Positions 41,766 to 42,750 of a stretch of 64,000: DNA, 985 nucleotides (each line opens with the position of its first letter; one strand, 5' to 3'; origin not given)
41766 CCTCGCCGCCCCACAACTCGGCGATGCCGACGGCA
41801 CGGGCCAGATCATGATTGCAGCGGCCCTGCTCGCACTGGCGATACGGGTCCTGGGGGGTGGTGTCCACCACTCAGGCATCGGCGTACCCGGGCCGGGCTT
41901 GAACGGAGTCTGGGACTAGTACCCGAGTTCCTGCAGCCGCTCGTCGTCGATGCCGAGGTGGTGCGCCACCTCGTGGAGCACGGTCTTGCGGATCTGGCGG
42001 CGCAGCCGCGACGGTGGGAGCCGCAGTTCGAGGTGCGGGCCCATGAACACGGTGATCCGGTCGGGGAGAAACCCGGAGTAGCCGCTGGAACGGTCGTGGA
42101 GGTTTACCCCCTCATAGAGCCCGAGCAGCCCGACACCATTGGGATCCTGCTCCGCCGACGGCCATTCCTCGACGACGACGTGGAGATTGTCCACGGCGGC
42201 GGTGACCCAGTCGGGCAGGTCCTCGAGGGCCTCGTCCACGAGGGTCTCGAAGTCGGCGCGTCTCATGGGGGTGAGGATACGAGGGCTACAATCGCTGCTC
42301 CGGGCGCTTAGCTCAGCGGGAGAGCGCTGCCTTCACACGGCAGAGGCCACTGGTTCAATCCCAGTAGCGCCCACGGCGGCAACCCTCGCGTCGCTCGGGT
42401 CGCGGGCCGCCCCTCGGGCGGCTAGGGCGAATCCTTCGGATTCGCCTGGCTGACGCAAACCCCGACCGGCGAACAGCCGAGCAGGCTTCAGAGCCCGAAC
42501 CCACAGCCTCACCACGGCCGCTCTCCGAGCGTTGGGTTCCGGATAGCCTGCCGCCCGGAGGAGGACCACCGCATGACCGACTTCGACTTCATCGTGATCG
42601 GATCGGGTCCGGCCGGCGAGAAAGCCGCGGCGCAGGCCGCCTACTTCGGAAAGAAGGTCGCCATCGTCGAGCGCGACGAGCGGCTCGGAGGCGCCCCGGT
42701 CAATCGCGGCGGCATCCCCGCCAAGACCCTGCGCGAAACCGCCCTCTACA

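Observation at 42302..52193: Near-identical tRNA-Val modules (CAC and GAC isoacceptors plus conserved twin UUCG hairpins) in inverted orientation flanking a 9.7-kb segment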

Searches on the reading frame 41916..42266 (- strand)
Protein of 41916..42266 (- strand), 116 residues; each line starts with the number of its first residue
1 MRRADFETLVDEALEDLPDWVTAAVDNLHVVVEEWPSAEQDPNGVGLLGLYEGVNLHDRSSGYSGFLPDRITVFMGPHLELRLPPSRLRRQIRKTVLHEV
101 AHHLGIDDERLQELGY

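Call 22: find_encoding_contigs(protein=window:41916-42266:-, flank=10000, max_places=10)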
Protein window:41916-42266:- (116 aa): no gene with exactly this product is on record in the collection.

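Call 52: search_protein_families(library=ncbifam, proteins=[window:41916-42266:-], max_evalue=0.001)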
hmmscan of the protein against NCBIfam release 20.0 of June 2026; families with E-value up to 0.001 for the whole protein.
window:41916-42266:- (116 aa): 0 families

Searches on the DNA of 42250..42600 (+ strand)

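Call 41: search_rna_families(source=window, start=42250, end=42600, threshold=evalue, max_evalue=10)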
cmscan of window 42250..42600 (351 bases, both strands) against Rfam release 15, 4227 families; matches with E-value up to 10: 3.
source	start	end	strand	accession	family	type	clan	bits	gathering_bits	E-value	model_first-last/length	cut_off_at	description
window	42302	42373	+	RF00005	tRNA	Gene; tRNA;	CL00001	68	29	6e-15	1-71/71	no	tRNA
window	42250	42404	-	RF00449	IRES_HIF1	Cis-reg; IRES;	-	14.5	110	0.093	1-159/279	3'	HIF-1 alpha IRES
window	42250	42329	-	RF01877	MIAT_exon5_3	Gene; lncRNA;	-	4.7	90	7.9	1-77/382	3'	Myocardial infarction associated transcript exon 5 conserved region 3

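Call 80: build_rna_model(alignment_id=A2, structure=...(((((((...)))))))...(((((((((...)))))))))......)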
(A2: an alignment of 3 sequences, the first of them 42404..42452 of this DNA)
Model R1 built from alignment A2 (3 sequences, 50 columns); structure: as given.
model positions 49; base pairs 16; branch points 1; effective number of sequences 2.47; information 1.128 bits per position. Calibrated on 0.2 Mb of random sequence (short: E-values are rough).
structure used (alignment columns):
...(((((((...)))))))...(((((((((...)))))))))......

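Call 81: search_with_rna_model(model_id=R1, source=window, filters=off, max_evalue=10)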
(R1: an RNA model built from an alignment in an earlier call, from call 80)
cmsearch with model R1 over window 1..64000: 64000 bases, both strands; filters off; matches with E-value up to 10: 91.
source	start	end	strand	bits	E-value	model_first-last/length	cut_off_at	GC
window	52073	52121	-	79.5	1.4e-15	1-49/49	no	0.71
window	42404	42452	+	77.6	3.8e-15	1-49/49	no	0.73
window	52030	52048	-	17.5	0.055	24-42/49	no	0.68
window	42426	42446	-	16.7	0.083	23-43/49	no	0.62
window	52079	52099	+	16.7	0.083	23-43/49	no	0.62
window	44390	44447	-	14.7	0.22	1-49/49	no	0.74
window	9719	9755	-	14.3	0.28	1-49/49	no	0.84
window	59873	59909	+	13.9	0.34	1-49/49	no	0.73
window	369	412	+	12.2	0.79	1-49/49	no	0.68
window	33223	33279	+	12.1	0.84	1-49/49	no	0.72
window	33733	33784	-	11.9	0.9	1-49/49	no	0.73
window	37846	37909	-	11.9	0.91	1-49/49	no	0.72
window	19919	19960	+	11.9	0.92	1-49/49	no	0.76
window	34718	34762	-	11.4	1.2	1-49/49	no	0.71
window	53179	53208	+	11.3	1.2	1-49/49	no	0.83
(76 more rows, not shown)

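Call 82: search_with_rna_model(model_id=R1, sources=[L001, L002, L005, L007, L011, L013, L020, L026, L092, L095, L096, L097, L100, L101, L102, L103, L104, L105, L081, L082, L083, L084, L085, L086, L087, L088, L089, L090, L091], max_evalue=1)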
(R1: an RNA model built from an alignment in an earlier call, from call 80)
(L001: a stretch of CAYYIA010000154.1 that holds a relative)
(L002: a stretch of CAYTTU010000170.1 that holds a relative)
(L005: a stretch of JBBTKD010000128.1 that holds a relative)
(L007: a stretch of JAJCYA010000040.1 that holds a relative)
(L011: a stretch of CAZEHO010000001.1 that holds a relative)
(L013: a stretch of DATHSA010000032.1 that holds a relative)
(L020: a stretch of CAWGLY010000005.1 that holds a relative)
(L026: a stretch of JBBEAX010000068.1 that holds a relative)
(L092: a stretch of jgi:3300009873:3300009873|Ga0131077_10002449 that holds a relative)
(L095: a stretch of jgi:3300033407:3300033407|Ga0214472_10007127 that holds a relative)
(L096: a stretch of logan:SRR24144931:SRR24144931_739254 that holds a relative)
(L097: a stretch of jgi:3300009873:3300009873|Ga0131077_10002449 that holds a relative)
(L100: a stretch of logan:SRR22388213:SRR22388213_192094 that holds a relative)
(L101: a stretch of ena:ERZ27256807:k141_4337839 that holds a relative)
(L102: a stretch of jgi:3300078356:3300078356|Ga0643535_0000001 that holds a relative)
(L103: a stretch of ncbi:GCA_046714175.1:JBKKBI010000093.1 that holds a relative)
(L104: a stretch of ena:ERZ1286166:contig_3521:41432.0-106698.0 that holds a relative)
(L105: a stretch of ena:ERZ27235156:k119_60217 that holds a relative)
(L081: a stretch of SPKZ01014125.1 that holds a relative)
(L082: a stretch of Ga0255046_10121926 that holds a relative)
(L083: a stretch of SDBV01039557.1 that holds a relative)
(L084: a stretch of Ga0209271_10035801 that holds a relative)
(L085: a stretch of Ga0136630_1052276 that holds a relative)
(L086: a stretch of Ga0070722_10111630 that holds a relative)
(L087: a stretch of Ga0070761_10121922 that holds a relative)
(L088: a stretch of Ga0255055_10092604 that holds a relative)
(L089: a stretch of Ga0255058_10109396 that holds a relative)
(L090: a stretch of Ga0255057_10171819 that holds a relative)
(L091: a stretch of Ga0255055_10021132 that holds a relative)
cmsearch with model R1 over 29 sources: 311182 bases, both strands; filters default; matches with E-value up to 1: 46.
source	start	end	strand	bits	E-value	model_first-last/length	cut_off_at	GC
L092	9820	9868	+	80.1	5.4e-15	1-49/49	no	0.71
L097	9101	9157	-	51.9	7.7e-09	1-49/49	no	0.65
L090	965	1000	+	36.1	2.2e-05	1-49/49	no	0.67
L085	850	899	+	34.2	6e-05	1-49/49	no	0.72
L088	863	898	-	33.1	0.0001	1-49/49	no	0.69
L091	3385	3430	-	32.5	0.00014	1-49/49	no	0.67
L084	1870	1916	+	32.3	0.00015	1-49/49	no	0.64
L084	1936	1980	+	31.1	0.00027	1-49/49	no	0.6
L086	592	641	-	30.1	0.00047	1-49/49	no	0.62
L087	994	1017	+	29.8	0.00054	20-43/49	no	0.58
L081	2883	2904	-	29.1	0.00078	22-43/49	no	0.64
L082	129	150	+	29.1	0.00078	22-43/49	no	0.64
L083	5132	5153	+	29.1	0.00078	22-43/49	no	0.64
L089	1280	1301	+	29.1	0.00078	22-43/49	no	0.64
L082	124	162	-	24.9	0.0063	1-49/49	no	0.67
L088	975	1010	-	24.8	0.0066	1-49/49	no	0.67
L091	1885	1928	-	24.8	0.0067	1-49/49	no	0.61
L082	76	94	+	24.5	0.0077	24-42/49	no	0.58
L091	1705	1723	-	24.5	0.0077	24-42/49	no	0.58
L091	1767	1785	-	24.5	0.0077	24-42/49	no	0.58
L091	1829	1847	-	24.5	0.0077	24-42/49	no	0.58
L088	919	954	-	22.6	0.02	1-49/49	no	0.64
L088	1031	1075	-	20.6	0.054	1-49/49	no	0.64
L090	968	1004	-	20.2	0.068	1-49/49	no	0.7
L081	2866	2909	+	19.3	0.1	1-49/49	no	0.59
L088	861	895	+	18.5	0.16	1-49/49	no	0.69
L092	9842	9863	-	17.5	0.26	22-43/49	no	0.64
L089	1281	1302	-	17.5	0.26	22-43/49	no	0.64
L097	8981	9042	-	17.1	0.33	1-49/49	no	0.69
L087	997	1019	-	16.9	0.36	21-43/49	no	0.57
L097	9107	9127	+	16.7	0.4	23-43/49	no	0.62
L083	5133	5153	-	16.7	0.4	23-43/49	no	0.62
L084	1890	1910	-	16.7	0.4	23-43/49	no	0.62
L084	1954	1974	-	16.7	0.4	23-43/49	no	0.62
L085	873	893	-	16.7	0.4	23-43/49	no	0.62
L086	598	618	+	16.7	0.4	23-43/49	no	0.62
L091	3391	3411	+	16.7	0.4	23-43/49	no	0.62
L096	5023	5053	+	16.6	0.41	1-49/49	no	0.74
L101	10056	10086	+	16.6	0.41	1-49/49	no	0.74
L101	15060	15089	+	16.5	0.43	1-49/49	no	0.73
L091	3328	3346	-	16.4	0.45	24-42/49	no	0.58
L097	19597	19632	+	16.3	0.48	1-49/49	no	0.78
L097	9052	9078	-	15.9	0.6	1-49/49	no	0.59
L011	7140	7184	+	15.7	0.65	1-49/49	no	0.82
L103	4755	4781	+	14.9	0.95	1-49/49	no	0.85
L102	21016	21095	-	14.9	0.96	1-49/49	no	0.7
